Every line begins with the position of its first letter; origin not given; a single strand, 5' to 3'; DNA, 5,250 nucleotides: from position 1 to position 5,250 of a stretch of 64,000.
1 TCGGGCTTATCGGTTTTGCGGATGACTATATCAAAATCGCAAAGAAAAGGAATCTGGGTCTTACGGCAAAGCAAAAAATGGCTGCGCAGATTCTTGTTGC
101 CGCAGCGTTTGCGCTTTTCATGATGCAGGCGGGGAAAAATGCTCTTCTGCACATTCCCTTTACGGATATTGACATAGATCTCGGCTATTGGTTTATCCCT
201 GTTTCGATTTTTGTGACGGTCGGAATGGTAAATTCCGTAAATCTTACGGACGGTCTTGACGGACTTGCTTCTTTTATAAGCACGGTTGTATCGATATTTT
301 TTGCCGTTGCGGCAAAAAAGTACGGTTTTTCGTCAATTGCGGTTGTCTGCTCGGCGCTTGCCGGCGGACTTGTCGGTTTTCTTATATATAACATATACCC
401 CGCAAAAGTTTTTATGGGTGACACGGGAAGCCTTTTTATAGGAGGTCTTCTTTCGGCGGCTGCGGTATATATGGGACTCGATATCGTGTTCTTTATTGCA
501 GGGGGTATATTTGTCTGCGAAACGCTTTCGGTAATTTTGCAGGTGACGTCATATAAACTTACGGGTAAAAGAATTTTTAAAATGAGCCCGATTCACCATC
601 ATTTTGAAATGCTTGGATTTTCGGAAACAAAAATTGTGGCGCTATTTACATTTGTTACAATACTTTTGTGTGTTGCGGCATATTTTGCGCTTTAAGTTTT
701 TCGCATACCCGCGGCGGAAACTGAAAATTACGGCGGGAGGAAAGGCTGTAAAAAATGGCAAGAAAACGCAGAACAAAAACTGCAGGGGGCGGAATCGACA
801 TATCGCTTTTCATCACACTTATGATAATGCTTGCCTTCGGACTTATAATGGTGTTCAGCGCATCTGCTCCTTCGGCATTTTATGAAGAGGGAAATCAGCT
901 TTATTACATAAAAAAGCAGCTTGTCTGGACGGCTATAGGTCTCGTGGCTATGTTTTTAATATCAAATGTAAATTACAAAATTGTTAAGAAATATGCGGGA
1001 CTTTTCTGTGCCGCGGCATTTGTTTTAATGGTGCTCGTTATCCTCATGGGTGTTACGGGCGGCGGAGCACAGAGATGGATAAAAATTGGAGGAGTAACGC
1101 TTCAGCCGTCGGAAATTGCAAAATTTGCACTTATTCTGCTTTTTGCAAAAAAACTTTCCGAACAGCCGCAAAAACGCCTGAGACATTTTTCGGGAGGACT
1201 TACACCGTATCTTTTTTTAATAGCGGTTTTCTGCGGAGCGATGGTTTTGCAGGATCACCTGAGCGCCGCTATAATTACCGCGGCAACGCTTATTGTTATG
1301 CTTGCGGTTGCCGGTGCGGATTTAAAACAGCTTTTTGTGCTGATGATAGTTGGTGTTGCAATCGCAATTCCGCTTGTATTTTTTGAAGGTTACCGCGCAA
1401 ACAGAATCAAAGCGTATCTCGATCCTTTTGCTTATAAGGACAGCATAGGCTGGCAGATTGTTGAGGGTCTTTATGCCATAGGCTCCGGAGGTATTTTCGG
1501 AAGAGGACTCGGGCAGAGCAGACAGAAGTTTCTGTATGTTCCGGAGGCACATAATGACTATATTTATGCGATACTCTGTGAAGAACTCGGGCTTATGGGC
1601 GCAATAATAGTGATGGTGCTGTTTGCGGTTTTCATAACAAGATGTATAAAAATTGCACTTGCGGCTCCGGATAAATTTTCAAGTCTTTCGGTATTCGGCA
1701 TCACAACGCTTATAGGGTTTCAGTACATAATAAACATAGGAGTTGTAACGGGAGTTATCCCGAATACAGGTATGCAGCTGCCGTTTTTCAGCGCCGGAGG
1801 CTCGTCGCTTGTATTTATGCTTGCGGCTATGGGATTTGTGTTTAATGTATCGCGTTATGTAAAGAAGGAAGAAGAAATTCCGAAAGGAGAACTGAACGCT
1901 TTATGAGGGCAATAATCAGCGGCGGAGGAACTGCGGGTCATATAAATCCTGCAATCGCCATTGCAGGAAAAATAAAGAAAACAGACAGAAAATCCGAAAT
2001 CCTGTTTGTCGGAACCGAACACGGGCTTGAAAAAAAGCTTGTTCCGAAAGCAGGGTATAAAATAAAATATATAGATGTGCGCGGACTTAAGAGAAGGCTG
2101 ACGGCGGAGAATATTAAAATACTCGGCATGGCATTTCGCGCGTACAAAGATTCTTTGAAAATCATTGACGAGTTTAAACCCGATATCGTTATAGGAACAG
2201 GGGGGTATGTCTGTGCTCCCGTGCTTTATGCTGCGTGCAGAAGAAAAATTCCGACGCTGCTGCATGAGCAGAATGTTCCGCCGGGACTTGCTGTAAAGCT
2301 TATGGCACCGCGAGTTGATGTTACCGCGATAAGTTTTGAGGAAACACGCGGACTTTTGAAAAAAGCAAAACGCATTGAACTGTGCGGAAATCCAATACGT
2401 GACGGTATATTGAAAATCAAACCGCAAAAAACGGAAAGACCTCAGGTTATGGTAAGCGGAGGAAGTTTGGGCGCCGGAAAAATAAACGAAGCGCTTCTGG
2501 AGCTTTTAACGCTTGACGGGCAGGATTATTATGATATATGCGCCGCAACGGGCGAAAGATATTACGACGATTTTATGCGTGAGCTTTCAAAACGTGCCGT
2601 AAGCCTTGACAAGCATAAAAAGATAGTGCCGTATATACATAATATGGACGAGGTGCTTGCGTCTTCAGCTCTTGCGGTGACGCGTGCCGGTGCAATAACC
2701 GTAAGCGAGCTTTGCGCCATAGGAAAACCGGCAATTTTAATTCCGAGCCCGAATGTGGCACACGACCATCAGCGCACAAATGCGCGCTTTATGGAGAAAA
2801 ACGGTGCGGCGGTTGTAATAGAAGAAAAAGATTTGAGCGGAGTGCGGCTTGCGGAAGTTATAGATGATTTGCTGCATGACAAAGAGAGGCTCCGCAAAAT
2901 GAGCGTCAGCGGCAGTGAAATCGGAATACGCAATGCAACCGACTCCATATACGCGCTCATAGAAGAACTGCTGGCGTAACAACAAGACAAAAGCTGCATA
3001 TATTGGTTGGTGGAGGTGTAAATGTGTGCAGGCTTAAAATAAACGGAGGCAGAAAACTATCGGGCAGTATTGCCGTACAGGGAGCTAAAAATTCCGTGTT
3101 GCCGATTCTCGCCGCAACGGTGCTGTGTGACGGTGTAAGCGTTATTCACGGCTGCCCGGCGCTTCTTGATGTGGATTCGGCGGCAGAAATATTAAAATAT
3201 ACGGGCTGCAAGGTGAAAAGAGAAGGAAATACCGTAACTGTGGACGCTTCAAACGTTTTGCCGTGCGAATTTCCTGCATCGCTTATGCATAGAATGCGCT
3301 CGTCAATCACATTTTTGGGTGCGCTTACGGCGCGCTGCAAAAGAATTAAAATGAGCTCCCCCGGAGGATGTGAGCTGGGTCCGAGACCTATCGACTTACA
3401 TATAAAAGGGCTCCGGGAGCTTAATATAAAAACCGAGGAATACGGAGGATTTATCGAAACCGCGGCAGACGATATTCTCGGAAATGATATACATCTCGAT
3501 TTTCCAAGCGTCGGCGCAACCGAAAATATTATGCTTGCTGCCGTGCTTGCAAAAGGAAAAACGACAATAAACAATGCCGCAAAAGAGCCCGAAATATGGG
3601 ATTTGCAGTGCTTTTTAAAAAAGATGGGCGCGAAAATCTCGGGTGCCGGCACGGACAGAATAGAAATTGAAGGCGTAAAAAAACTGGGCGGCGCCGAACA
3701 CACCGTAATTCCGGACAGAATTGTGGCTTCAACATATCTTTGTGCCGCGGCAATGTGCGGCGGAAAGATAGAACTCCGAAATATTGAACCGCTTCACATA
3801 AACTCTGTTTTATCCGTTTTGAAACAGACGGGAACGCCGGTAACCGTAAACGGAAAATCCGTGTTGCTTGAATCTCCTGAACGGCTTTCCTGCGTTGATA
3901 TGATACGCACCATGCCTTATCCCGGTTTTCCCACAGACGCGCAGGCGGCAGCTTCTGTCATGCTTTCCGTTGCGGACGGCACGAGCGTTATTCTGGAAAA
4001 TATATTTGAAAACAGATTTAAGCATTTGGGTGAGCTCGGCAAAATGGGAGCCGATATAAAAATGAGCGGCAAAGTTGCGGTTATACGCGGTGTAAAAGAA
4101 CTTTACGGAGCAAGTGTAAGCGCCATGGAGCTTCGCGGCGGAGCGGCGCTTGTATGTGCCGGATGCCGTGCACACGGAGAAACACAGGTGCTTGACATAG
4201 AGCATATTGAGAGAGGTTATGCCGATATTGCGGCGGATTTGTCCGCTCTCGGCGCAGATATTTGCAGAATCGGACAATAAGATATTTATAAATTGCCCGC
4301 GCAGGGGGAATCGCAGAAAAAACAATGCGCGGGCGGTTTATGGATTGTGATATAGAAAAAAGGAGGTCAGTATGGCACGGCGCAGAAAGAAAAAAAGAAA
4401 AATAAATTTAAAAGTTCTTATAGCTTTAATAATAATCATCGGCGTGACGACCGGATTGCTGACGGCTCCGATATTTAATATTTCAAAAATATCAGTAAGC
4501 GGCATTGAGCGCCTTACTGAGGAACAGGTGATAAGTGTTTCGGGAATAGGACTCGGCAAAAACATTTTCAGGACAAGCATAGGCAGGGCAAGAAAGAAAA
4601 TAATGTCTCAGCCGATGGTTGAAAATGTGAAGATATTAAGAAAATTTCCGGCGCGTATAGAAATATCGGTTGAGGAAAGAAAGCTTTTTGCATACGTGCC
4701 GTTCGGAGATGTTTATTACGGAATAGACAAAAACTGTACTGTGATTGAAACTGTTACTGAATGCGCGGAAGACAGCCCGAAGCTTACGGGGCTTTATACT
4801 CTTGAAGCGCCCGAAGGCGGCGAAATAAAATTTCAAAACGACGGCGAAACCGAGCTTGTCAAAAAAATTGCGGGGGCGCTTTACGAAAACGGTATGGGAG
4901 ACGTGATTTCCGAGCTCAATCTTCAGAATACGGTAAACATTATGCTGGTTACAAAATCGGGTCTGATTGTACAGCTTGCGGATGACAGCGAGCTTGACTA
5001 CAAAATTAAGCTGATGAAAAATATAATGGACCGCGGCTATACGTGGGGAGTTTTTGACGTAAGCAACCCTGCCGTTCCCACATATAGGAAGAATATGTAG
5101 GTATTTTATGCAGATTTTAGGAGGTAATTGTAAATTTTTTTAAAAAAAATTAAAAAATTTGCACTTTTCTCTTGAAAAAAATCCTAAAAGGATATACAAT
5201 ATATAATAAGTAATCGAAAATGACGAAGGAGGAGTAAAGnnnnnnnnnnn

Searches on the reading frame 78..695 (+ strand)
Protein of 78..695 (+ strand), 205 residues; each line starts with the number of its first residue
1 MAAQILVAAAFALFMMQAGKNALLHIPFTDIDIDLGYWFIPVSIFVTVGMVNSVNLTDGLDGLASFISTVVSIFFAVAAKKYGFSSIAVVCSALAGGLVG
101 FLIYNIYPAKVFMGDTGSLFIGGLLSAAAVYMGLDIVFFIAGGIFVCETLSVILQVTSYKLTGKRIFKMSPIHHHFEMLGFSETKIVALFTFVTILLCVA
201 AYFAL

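Call 56: search_protein_families(library=pfam, proteins=[window:78-695:+])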
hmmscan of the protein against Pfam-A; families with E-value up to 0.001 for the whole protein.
window:78-695:+ (205 aa): 1 family
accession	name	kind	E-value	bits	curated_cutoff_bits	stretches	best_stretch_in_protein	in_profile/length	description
PF00953.26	Glycos_transf_4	-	2e-30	106.4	27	1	5-132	33-159/160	Glycosyl transferase family 4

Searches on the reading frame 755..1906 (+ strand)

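Call 56: search_protein_families(library=pfam, proteins=[window:755-1906:+])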
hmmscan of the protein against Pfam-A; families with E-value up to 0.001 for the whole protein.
window:755-1906:+ (383 aa): 1 family
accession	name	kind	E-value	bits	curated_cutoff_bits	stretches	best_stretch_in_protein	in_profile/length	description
PF01098.24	FTSW_RODA_SPOVE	-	6.5e-102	341.6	26.4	1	18-370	4-355/356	Cell cycle protein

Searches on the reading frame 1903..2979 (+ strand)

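Call 56: search_protein_families(library=pfam, proteins=[window:1903-2979:+])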
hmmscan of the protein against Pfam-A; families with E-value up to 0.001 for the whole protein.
window:1903-2979:+ (358 aa): 3 families
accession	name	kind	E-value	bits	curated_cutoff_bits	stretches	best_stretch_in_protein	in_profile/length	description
PF04101.22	Glyco_tran_28_C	-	4e-35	121.7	22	1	182-334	2-151/166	Glycosyltransferase family 28 C-terminal domain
PF03033.26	Glyco_transf_28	-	1.2e-34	119.8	26.2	1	4-139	2-135/139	Glycosyltransferase family 28 N-terminal domain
PF13528.12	Glyco_trans_1_3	-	7.7e-06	25.7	25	0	127-320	145-318/322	Glycosyl transferase family 1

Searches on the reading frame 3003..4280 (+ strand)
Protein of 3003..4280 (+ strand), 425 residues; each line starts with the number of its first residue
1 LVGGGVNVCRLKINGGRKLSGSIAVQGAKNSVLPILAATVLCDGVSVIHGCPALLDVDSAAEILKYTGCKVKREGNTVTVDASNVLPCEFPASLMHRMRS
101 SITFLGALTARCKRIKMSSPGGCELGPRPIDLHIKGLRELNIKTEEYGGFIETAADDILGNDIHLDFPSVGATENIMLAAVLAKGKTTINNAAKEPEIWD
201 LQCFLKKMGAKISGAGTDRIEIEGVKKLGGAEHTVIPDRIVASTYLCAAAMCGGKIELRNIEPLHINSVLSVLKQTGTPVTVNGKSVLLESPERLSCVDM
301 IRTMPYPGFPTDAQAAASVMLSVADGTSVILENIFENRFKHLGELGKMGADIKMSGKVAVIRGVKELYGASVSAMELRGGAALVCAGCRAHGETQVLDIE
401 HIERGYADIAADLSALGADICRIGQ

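Call 56: search_protein_families(library=pfam, proteins=[window:3003-4280:+])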
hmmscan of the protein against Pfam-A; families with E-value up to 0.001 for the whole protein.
window:3003-4280:+ (425 aa): 1 family
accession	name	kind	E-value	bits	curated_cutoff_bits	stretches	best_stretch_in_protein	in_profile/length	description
PF00275.25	EPSP_synthase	-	3.8e-89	299.7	22.8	1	14-411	2-415/417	EPSP synthase (3-phosphoshikimate 1-carboxyvinyltransferase)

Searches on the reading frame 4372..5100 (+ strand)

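Call 56: search_protein_families(library=pfam, proteins=[window:4372-5100:+])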
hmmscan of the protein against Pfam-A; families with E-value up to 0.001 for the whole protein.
window:4372-5100:+ (242 aa): 1 family
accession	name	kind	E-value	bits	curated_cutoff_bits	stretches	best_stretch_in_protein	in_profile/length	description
PF08478.15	POTRA_1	-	3e-17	63.1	23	1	35-103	1-69/69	POTRA domain, FtsQ-type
